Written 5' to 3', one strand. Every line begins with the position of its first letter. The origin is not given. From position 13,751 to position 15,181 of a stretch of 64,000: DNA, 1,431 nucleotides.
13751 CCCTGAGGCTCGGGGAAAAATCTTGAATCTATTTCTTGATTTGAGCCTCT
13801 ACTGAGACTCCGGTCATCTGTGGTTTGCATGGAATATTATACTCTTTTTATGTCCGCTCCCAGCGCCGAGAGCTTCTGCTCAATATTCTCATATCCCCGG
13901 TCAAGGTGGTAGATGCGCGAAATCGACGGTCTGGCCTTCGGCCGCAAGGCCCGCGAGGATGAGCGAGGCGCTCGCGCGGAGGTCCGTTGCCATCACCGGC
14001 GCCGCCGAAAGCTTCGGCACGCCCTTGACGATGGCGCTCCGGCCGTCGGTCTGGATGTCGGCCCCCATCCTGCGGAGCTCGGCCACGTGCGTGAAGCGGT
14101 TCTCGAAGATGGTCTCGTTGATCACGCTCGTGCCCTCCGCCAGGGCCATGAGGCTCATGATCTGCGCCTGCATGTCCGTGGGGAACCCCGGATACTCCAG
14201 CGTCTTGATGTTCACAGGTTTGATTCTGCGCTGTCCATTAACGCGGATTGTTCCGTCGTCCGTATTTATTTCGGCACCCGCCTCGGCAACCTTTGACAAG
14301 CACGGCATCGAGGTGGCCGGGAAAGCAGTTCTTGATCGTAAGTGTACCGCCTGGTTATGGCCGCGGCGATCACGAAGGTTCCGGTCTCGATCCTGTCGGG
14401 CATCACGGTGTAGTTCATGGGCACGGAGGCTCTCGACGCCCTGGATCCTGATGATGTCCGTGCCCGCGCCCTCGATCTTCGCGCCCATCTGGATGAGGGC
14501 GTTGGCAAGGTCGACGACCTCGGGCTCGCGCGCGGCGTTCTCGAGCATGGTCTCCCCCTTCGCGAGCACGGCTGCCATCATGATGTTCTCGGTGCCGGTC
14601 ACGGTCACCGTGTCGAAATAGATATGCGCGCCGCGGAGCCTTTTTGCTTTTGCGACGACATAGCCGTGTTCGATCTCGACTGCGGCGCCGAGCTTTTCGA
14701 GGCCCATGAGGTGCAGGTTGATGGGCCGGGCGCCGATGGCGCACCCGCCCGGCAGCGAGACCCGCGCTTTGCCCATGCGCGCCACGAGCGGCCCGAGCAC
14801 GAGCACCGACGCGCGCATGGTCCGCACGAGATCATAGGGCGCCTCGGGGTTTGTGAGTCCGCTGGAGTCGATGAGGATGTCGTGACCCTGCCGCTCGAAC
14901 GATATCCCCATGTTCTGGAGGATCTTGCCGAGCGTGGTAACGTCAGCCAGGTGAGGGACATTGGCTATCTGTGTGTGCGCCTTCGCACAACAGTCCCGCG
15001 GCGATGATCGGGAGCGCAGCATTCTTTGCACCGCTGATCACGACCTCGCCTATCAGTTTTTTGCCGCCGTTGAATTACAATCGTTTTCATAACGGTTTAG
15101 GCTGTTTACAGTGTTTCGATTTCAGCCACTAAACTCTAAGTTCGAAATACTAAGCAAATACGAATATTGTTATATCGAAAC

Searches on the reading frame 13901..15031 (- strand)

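Call 80: search_protein_families(library=pfam, max_evalue=0.00001, proteins=[window:13901-15031:-])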
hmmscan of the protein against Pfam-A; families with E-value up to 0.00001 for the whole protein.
window:13901-15031:- (376 aa): 1 family
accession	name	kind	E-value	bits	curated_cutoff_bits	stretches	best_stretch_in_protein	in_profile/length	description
PF00275.25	EPSP_synthase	-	1.3e-80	271.6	22.8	2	16-206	30-229/417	EPSP synthase (3-phosphoshikimate 1-carboxyvinyltransferase)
